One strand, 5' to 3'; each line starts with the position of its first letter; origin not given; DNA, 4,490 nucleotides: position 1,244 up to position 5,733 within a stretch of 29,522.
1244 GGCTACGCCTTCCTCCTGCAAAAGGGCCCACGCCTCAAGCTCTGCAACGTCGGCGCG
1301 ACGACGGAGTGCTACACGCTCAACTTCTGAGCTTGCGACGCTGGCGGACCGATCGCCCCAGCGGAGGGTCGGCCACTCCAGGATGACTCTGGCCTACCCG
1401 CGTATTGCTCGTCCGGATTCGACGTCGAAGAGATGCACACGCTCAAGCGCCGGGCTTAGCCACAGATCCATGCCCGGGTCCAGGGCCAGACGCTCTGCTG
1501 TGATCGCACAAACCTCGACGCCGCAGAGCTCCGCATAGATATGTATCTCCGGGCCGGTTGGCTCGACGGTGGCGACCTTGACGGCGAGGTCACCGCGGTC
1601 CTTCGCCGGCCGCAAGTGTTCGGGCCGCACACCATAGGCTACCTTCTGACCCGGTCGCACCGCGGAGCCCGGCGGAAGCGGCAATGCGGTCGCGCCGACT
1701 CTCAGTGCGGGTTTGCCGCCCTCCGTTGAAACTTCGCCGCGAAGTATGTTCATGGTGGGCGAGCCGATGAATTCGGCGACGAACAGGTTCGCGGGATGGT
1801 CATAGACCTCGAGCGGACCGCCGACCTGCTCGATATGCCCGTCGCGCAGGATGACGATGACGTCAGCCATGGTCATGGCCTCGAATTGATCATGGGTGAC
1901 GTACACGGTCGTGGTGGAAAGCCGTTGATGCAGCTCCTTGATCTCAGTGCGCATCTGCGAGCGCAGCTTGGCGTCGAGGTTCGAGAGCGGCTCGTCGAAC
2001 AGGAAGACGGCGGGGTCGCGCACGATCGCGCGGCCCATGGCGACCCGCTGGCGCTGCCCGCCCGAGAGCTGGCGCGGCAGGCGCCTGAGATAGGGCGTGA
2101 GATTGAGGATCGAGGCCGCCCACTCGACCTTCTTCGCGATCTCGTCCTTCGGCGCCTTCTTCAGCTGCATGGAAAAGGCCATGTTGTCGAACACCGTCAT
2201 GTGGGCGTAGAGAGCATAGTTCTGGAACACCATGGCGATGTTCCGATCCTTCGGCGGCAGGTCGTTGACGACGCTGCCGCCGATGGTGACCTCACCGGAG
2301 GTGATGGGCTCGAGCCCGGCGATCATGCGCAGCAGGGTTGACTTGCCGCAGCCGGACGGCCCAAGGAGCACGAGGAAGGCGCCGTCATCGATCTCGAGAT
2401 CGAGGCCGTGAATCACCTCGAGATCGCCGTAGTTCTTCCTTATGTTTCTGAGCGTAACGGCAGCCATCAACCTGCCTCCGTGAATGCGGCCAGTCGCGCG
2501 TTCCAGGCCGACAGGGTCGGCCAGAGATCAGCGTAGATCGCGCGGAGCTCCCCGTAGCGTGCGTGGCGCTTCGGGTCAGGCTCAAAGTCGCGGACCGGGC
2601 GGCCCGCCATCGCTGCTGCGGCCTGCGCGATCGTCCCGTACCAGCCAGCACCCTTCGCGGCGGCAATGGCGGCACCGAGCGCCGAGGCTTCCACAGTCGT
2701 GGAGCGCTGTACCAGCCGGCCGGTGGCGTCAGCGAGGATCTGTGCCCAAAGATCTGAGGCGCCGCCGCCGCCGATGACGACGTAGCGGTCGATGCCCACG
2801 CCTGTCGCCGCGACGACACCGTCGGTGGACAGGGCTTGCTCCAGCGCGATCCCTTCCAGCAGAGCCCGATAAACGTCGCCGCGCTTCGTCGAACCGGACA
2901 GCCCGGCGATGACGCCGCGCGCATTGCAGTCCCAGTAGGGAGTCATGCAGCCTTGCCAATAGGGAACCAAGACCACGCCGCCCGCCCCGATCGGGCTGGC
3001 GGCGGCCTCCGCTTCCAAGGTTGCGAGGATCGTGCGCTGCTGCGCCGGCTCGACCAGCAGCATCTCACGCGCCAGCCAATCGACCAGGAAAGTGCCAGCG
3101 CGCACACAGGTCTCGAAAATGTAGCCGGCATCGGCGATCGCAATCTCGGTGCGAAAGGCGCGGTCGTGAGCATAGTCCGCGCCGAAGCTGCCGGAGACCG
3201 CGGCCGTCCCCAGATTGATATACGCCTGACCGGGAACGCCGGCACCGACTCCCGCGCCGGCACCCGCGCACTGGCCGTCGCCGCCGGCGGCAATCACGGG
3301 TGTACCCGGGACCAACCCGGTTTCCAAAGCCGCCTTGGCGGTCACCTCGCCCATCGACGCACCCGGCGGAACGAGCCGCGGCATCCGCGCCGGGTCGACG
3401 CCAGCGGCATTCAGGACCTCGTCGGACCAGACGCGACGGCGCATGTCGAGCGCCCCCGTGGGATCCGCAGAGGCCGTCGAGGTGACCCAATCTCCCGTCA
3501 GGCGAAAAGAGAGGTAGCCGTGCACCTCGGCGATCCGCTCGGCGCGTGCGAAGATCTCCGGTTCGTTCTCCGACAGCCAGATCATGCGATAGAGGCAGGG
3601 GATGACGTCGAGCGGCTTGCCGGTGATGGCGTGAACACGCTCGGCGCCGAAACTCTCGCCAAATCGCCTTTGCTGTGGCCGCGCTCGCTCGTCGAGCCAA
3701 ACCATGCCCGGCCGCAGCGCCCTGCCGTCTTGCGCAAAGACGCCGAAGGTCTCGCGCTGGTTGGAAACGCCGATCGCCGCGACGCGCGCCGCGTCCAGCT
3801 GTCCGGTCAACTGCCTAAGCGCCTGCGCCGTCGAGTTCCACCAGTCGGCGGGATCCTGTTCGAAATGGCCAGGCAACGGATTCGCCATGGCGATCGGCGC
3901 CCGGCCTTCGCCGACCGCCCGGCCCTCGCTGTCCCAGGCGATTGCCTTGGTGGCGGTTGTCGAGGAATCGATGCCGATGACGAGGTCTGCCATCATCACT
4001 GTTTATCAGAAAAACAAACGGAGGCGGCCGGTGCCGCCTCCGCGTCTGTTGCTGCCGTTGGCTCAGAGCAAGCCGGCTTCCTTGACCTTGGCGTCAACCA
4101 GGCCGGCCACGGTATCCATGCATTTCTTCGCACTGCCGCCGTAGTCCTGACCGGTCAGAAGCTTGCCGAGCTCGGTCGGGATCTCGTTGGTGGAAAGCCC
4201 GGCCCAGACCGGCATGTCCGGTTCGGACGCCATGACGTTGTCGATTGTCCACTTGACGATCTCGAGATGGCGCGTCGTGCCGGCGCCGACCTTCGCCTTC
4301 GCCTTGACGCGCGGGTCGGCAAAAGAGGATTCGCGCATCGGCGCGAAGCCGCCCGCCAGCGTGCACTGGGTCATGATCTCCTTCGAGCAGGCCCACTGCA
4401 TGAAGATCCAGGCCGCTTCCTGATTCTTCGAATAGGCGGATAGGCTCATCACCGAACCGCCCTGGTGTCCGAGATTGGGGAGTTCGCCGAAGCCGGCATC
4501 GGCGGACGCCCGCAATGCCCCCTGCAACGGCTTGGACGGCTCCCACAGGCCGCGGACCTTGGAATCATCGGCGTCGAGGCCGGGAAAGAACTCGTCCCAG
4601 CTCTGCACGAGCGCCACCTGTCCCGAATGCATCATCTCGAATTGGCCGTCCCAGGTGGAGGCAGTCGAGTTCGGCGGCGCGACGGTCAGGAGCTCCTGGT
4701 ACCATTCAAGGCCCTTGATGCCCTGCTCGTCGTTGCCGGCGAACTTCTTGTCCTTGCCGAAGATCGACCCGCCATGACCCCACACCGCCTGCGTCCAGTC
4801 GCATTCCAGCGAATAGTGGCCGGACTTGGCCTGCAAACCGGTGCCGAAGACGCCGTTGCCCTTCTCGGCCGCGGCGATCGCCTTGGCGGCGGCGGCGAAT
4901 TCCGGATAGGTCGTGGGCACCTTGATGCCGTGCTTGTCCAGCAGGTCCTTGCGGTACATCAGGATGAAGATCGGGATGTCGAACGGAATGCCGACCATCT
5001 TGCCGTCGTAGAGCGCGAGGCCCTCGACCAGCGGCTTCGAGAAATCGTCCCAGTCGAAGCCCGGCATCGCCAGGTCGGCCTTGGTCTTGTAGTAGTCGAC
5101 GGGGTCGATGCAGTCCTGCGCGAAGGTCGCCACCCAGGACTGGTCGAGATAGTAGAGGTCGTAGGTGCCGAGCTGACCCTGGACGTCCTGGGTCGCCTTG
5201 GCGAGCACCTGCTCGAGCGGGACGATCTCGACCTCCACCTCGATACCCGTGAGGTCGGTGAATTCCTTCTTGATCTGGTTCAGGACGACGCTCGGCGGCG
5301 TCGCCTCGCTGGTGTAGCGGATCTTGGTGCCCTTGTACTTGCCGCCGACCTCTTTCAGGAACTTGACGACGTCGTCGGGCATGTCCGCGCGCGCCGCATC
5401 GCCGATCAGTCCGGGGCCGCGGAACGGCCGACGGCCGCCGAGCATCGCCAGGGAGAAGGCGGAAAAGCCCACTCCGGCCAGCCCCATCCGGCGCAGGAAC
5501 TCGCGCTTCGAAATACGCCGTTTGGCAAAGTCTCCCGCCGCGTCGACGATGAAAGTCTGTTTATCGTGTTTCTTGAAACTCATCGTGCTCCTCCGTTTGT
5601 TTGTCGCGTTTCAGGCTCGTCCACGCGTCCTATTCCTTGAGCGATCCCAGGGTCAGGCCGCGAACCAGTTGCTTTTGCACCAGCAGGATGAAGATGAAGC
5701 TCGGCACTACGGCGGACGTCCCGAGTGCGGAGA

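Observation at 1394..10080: Second, uncharacterised polyol module: SorC regulator + ABC + FGGY kinase + divergent G1PDH-like enzyme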

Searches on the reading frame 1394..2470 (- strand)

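Call 3: search_protein_families(library=pfam, proteins=[window:1394-2470:-])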
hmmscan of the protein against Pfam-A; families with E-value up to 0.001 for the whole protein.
window:1394-2470:- (358 aa): 7 families
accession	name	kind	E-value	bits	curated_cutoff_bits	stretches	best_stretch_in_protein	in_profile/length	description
PF00005.33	ABC_tran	-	4.6e-31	108.7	25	1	21-162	2-136/137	ABC transporter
PF17912.7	OB_MalK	-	1e-10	42.7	27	1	236-286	1-53/53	MalK OB fold domain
PF08402.16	TOBE_2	-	4.9e-08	33.4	21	1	280-348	2-76/76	TOBE domain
PF13304.12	AAA_21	-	3.8e-06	27.6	27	0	32-53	1-22/304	AAA domain, putative AbiEii toxin, Type IV TA system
PF17850.7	CysA_C_terminal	-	2.6e-05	25.1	29.7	1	241-286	1-41/43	CysA C-terminal regulatory domain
PF03459.23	TOBE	-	8.9e-05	23.1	22.3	0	292-347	4-64/64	TOBE domain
PF02463.25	SMC_N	-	0.00014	21.8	40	1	31-203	25-209/220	RecF/RecN/SMC N terminal domain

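Call 4: search_protein_families(library=ncbifam, proteins=[window:1394-2470:-])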
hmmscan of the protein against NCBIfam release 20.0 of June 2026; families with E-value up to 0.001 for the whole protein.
window:1394-2470:- (358 aa): 185 families (the best 25 are shown)
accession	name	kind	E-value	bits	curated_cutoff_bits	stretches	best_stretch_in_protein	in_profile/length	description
NF008653.0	PRK11650.1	subfamily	1.2e-148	494.9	432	1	2-356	1-355/357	sn-glycerol-3-phosphate ABC transporter ATP-binding protein UgpC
NF008233.0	PRK11000.1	equivalog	6.5e-120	400.3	568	1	2-356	1-360/369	maltose/maltodextrin ABC transporter ATP-binding protein MalK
NF006987.0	PRK09452.1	equivalog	8.1e-100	334.1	482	1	4-287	17-300/378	spermidine/putrescine ABC transporter ATP-binding protein PotA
TIGR03265.1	PhnT2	equivalog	8.2e-96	321.3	457.7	1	3-324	3-321/353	putative 2-aminoethylphosphonate ABC transporter ATP-binding protein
NF040933.2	ABC_arch_GlcV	equivalog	8e-92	307.8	450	1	4-300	2-300/357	glucose ABC transporter ATP-binding protein GlcV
TIGR01187.1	potA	subfamily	1.6e-87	293.7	355.6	1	35-287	1-253/325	polyamine ABC transporter ATP-binding protein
NF043075.1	MMSYN1_0197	equivalog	2.2e-86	289.9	550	1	5-245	3-241/341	spermidine/putrescine ABC transporter ATP-binding protein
TIGR00968.1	3a0106s01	subfamily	8e-84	280.9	342.75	1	6-237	2-233/237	sulfate ABC transporter ATP-binding protein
TIGR03258.1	PhnT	equivalog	1.5e-81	274.2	499.15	1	4-324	8-332/359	2-aminoethylphosphonate ABC transport system ATP-binding subunit PhnT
NF008513.0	PRK11432.1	equivalog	1.7e-81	273.8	496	1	5-319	7-317/351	ferric ABC transporter ATP-binding protein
NF040840.2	tungstate_WtpC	equivalog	3.2e-77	260.1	440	1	6-339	3-338/347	tungstate ABC transporter ATP-binding protein WtpC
NF008105.0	PRK10851.1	equivalog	2e-75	253.8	502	1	5-306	3-303/362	sulfate/thiosulfate ABC transporter ATP-binding protein CysA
NF008621.0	PRK11607.1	equivalog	2e-73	247.4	613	1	5-248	20-261/377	putrescine ABC transporter ATP-binding subunit PotG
TIGR01186.1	proV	subfamily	2e-62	211.4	326.6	1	18-237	7-232/363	betaine/proline/choline family ABC transporter ATP-binding protein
TIGR01277.1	thiQ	equivalog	1.9e-51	174.7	245.05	1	6-216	2-210/213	thiamine ABC transporter ATP-binding protein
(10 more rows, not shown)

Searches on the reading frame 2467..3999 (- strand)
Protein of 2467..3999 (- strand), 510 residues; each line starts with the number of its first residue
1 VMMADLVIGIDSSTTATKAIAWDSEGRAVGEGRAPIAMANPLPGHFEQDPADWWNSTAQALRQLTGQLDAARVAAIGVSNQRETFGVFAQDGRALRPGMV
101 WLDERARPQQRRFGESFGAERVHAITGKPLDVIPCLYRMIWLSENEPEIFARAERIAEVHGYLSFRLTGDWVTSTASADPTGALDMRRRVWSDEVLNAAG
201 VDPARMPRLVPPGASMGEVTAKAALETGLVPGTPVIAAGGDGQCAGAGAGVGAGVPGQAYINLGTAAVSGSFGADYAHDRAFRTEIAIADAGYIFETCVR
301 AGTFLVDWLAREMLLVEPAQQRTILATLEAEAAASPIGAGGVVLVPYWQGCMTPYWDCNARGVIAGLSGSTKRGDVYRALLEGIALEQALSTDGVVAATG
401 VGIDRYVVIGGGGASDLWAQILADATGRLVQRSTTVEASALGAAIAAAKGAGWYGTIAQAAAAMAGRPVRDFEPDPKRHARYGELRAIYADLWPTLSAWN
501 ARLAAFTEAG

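Call 3: search_protein_families(library=pfam, proteins=[window:2467-3999:-])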
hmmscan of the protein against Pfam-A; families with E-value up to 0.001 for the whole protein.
window:2467-3999:- (510 aa): 2 families
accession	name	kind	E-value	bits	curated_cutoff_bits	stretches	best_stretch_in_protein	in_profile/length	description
PF00370.27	FGGY_N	-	9.1e-53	179.8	28.8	1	7-245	2-242/245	FGGY family of carbohydrate kinases, N-terminal domain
PF02782.22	FGGY_C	-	4.5e-31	108.6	27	1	259-450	1-197/198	FGGY family of carbohydrate kinases, C-terminal domain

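Call 4: search_protein_families(library=ncbifam, proteins=[window:2467-3999:-])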
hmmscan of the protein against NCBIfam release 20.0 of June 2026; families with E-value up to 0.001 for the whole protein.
window:2467-3999:- (510 aa): 12 families
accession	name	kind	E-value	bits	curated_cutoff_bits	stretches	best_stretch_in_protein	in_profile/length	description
TIGR01312.1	XylB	equivalog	5.5e-89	298.9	380.25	1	8-492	1-479/481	xylulokinase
TIGR01311.1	glycerol_kin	equivalog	1.4e-59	201.8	590.35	1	6-482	2-480/496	glycerol kinase GlpK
NF008187.0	PRK10939.1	equivalog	9.4e-55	186.2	528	1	5-491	4-498/521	autoinducer-2 kinase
NF011601.0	PRK15027.1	equivalog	8.7e-52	176.1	912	1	7-495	2-478/484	xylulokinase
TIGR01314.1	gntK_FGGY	equivalog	5.8e-51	173.5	648.55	1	7-506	2-503/505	gluconokinase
NF000756.0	PRK00047.1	subfamily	3e-48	164.3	498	1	2-476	2-475/502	glycerol kinase GlpK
TIGR02628.1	fuculo_kin_coli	equivalog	4.9e-42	144.5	470.9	1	6-465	2-456/465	L-fuculokinase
NF003154.0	PRK04123.1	equivalog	3e-31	108.7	428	1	210-493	246-534/554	ribulokinase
TIGR01234.1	L-ribulokinase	equivalog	4.2e-26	91.8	583.25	1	139-492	162-526/536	ribulokinase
TIGR01315.1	5C_CHO_kinase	subfamily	6.5e-26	91.1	408.7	2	7-255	2-268/541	FGGY family pentulose kinase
TIGR02627.1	rhamnulo_kin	equivalog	2e-17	62.9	527.95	1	72-267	67-255/454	rhamnulokinase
NF007925.0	PRK10640.1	equivalog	5.2e-15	54.8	639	1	70-226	71-227/489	rhamnulokinase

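Call 26: search_solved_structures(query=window:2467-3999:-, max_evalue=1e-20)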
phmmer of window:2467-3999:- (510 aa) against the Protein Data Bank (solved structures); distinct sequences matched with E-value up to 1e-20: 36.
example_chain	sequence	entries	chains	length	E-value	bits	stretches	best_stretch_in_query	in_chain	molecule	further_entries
2itm_A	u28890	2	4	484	2.4e-48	168.5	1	7-494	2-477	Xylulose kinase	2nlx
5vm1_A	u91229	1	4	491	3e-43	151.7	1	6-498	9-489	Xylulokinase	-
3gbt_A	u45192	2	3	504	6.1e-43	150.7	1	5-502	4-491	Gluconate kinase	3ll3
3ifr_A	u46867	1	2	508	5.3e-42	147.6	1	6-497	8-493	Carbohydrate kinase, FGGY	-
6k78_B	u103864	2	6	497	6.1e-40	140.8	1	5-475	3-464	Glycerol kinase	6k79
2zf5_O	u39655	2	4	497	6.2e-40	140.8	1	5-475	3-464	Glycerol kinase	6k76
6k78_A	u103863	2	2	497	8.4e-40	140.3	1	5-475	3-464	Glycerol kinase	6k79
5ya0_A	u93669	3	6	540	9.9e-39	136.8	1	8-487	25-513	Autoinducer-2 kinase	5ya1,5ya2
2dpn_A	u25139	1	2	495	2.6e-37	132.1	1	7-482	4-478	Glycerol kinase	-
2d4w_A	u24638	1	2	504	5.5e-36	127.7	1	4-454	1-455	glycerol kinase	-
3wxi_A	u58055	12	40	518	8.1e-36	127.2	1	8-462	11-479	Glycerol kinase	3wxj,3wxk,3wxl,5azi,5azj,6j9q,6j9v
5gn5_A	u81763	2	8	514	8.1e-36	127.2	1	8-462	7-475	Glycerol kinase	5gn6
6ude_A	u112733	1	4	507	9e-36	127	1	1-459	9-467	Glycerol kinase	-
6zq4_A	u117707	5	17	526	2.9e-35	125.3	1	7-466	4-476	Glycerol kinase-like protein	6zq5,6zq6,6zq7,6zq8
3hz6_A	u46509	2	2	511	5.9e-35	124.3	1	3-427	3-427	Xylulokinase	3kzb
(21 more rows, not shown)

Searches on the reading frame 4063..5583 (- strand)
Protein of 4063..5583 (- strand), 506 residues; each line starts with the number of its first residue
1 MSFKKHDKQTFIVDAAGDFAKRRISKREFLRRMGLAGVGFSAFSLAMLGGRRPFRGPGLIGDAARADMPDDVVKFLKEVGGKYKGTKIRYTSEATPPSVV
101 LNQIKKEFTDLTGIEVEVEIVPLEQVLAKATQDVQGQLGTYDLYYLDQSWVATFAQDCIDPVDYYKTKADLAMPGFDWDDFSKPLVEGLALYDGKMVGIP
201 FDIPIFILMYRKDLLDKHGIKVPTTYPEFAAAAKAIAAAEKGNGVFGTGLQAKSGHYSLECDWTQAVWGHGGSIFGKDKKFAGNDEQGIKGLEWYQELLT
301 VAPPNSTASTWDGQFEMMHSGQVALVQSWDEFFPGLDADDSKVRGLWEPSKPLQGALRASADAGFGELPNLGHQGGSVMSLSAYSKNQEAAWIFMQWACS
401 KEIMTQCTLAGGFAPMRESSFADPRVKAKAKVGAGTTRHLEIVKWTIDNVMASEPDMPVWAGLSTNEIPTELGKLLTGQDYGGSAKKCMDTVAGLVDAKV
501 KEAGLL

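Call 3: search_protein_families(library=pfam, proteins=[window:4063-5583:-])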
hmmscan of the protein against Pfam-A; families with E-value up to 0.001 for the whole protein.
window:4063-5583:- (506 aa): 2 families
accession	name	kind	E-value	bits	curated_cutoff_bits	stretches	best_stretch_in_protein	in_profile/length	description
PF13416.11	SBP_bac_8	-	7.6e-30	105.1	27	1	104-432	2-277/279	Bacterial extracellular solute-binding protein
PF01547.30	SBP_bac_1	-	2.1e-25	90.8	26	1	102-402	11-304/307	Bacterial extracellular solute-binding protein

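Call 4: search_protein_families(library=ncbifam, proteins=[window:4063-5583:-])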
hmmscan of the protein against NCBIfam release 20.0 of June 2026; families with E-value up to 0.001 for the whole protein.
window:4063-5583:- (506 aa): 1 family
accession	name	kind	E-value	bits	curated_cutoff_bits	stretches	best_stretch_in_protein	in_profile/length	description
TIGR03851.1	chitin_NgcE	equivalog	0.00022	20.3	399.65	1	179-246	136-203/450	N-acetylglucosamine/diacetylchitobiose ABC transporter substrate-binding protein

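Call 25: search_solved_structures(query=window:4063-5583:-, max_evalue=0.001)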
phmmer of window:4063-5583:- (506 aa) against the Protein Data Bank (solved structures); distinct sequences matched with E-value up to 0.001: 44.
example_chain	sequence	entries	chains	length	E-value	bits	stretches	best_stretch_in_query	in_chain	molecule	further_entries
5iai_A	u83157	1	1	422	1e-36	129.9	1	85-429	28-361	Sugar ABC transporter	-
1eu8_A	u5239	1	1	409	5.8e-21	77.9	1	102-430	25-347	TREHALOSE/MALTOSE BINDING PROTEIN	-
6dtq_A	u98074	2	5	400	1.3e-14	57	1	115-430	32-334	maltose-binding protein MalE3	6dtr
3k01_A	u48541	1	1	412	1.3e-14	56.9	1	114-427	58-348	Acarbose/maltose binding protein GacH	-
3jzj_A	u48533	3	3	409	1.4e-14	56.9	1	114-427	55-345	Acarbose/maltose binding protein GacH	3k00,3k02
7nbz_A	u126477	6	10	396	2.4e-13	52.8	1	175-423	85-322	Sulfoquinovosyl binding protein | Sulfoquinovosyl glycerol-binding protein SmoF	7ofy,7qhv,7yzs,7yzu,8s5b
6jb0_A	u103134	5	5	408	3.6e-13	52.2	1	139-429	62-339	ABC transporter, periplasmic substrate-binding protein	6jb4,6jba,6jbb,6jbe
6jaz_A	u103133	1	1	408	9.4e-13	50.8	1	139-429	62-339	ABC transporter, periplasmic substrate-binding protein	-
6jar_A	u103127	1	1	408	1e-12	50.7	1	132-429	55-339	ABC transporter, periplasmic substrate-binding protein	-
6jam_A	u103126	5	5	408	1.3e-12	50.4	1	139-429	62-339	ABC transporter, periplasmic substrate-binding protein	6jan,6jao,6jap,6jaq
6jai_A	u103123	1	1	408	1.4e-12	50.3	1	139-429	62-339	ABC transporter, periplasmic substrate-binding protein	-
6j9w_A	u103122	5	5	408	1.4e-12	50.3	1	139-429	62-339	ABC transporter, periplasmic substrate-binding protein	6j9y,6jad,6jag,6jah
6jal_A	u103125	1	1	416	1.5e-12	50.2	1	139-429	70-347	ABC transporter, periplasmic substrate-binding protein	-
7c1b_A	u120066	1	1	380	8.2e-11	44.4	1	192-243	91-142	Sugar ABC transporter, periplasmic sugar-binding protein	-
7c0r_A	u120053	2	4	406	9.1e-11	44.3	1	191-243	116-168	Sugar ABC transporter, periplasmic sugar-binding protein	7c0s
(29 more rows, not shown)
